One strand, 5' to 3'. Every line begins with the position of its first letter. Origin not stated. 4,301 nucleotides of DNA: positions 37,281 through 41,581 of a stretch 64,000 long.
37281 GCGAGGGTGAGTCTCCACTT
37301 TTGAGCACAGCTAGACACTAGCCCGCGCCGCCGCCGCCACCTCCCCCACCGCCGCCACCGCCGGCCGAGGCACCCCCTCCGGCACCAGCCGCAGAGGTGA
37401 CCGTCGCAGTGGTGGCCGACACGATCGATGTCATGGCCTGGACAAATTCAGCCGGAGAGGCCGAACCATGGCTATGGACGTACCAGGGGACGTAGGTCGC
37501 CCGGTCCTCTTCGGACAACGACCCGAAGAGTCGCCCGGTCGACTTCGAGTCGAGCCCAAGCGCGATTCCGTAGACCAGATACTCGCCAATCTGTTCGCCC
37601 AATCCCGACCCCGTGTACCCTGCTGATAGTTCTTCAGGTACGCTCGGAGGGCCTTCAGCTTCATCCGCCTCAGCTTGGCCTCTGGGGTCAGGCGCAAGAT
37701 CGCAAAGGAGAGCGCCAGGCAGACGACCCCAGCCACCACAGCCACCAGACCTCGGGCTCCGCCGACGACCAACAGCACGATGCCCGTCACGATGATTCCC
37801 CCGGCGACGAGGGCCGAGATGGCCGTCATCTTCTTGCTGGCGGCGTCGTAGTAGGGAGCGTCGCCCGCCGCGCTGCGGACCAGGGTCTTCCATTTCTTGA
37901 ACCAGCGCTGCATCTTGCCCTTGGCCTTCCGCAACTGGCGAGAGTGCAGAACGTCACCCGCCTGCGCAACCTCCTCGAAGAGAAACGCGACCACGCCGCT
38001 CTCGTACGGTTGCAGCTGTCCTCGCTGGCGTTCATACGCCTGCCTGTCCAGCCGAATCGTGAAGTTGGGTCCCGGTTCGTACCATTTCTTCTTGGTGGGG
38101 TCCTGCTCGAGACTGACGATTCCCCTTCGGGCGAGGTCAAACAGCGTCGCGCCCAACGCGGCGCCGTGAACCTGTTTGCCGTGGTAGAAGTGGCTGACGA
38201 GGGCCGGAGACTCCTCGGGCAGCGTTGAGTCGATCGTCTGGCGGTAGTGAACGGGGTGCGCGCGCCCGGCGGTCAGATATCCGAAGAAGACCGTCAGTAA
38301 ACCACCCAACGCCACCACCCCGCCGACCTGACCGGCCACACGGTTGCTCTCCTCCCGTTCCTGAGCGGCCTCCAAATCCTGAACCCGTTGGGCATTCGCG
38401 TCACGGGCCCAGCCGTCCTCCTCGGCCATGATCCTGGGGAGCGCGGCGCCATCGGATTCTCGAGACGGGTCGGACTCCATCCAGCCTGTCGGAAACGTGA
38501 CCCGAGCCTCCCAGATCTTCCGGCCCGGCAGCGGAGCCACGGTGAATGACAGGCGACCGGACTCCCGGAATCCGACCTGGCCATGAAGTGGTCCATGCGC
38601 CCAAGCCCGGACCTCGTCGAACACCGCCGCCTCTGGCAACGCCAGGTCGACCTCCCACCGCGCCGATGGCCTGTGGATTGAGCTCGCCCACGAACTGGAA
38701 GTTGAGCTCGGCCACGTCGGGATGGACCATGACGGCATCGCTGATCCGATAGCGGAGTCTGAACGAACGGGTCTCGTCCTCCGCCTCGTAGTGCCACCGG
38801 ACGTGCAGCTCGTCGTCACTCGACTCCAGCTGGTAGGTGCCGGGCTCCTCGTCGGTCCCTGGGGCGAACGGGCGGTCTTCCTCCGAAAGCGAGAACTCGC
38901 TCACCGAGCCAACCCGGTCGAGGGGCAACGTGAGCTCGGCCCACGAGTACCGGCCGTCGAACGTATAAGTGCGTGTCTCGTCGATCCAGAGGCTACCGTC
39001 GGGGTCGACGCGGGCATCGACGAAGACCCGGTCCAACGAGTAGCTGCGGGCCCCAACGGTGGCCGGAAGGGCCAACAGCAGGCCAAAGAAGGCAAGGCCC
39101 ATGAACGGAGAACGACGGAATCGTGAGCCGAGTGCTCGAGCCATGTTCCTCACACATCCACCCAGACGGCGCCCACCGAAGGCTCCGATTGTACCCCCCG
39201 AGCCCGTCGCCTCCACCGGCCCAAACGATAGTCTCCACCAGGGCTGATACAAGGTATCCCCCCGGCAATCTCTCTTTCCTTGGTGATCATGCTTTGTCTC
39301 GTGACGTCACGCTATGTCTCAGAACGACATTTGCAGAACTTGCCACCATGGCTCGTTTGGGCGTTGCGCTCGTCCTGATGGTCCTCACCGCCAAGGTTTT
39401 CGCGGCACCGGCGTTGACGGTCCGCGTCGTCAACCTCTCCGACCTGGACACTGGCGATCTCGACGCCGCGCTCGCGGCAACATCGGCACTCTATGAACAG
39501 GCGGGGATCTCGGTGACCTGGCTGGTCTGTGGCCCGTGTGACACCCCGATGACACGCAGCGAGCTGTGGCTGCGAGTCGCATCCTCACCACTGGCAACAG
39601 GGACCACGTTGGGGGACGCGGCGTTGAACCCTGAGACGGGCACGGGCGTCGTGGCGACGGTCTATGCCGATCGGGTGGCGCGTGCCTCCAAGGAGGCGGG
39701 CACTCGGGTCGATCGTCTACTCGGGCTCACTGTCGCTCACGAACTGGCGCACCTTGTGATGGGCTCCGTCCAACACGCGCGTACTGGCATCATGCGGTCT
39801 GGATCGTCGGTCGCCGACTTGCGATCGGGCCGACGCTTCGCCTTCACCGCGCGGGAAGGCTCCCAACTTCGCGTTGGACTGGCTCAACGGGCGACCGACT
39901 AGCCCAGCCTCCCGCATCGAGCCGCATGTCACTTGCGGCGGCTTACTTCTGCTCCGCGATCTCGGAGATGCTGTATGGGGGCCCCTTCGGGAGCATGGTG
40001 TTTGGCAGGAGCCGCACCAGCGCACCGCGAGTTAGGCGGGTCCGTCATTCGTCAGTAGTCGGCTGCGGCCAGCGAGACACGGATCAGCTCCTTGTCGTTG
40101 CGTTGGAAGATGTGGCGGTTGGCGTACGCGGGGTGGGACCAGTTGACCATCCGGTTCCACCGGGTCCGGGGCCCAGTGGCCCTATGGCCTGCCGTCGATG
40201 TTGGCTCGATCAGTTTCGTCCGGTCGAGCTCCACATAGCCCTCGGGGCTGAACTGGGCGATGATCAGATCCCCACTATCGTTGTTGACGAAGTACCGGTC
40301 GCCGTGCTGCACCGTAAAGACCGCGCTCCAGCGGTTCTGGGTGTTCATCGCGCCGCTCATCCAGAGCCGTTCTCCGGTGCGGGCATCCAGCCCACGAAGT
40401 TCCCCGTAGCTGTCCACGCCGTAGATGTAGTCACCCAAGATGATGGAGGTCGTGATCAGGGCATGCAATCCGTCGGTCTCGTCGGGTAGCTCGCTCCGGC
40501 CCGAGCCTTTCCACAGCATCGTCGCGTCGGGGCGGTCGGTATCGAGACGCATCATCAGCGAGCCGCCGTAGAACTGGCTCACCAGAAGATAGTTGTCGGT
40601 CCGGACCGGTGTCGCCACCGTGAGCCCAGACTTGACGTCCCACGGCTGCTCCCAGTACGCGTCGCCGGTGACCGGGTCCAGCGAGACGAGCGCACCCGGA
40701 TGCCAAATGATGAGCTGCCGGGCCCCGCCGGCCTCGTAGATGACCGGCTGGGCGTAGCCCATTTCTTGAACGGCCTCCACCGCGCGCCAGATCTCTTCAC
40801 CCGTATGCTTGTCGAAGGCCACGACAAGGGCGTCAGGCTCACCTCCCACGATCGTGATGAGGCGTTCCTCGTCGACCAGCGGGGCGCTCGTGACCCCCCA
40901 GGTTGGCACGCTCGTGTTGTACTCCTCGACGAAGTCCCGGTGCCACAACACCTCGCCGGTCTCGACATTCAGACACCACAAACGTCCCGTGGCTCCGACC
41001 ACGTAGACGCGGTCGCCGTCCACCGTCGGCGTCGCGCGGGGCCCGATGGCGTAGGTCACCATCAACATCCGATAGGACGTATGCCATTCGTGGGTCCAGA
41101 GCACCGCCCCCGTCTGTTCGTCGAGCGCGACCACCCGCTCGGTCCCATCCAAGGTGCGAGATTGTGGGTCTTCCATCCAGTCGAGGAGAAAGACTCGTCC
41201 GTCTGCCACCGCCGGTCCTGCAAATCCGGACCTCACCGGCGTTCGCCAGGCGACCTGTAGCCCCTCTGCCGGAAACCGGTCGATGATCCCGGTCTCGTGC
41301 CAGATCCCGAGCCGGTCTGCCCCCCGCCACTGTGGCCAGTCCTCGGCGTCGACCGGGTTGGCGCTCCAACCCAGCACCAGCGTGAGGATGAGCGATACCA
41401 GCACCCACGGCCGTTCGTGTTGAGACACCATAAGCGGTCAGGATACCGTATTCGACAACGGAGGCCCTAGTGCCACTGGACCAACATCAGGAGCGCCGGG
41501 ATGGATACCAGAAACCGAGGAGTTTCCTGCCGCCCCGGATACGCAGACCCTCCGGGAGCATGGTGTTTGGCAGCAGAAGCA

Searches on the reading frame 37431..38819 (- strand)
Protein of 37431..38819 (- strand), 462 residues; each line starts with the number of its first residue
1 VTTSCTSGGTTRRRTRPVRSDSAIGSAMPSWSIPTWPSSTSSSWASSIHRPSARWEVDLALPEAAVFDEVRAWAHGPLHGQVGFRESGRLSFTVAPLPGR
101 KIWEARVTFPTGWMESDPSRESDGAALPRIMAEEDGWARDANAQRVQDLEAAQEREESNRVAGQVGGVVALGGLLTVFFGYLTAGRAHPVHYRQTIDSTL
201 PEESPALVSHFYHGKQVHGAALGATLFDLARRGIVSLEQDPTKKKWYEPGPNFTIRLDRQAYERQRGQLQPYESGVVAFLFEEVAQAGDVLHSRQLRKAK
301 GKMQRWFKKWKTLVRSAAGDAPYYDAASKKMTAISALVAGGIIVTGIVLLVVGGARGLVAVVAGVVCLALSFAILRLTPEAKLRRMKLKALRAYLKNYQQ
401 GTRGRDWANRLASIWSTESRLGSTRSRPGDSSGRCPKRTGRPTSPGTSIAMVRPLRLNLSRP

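Call 75: search_protein_families(library=pfam, proteins=[window:37431-38819:-], max_evalue=0.001)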
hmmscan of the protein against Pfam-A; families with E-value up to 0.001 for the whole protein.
window:37431-38819:- (462 aa): 1 family
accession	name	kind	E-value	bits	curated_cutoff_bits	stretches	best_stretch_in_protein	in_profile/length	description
PF20990.2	DUF2207_C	-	1.1e-21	78.2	33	1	201-399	9-214/247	Predicted membrane protein (DUF2207) C-terminal domain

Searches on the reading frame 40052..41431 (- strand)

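Call 75: search_protein_families(library=pfam, proteins=[window:40052-41431:-], max_evalue=0.001)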
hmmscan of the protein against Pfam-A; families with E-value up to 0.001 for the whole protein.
window:40052-41431:- (459 aa): 4 families
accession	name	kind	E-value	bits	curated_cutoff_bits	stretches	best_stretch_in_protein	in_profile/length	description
PF13360.13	PQQ_2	-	1e-33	117.4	27.6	1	98-357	3-231/233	Outer membrane protein assembly factor BamB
PF01011.28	PQQ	-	2.3e-14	53.5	26.7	1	184-239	542-593/595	Glucose/ethanol/alcohol dehydrogenase, beta-propeller domain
PF23727.1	Beta-prop_FAM234A_B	-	1.6e-07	30.7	26.4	0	199-276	50-130/467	FAM234A/B beta-propeller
PF13570.13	Beta-prop_ACSF4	-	2.4e-07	30.9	133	1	99-263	30-172/329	Beta-alanine-activating enzyme, beta-propeller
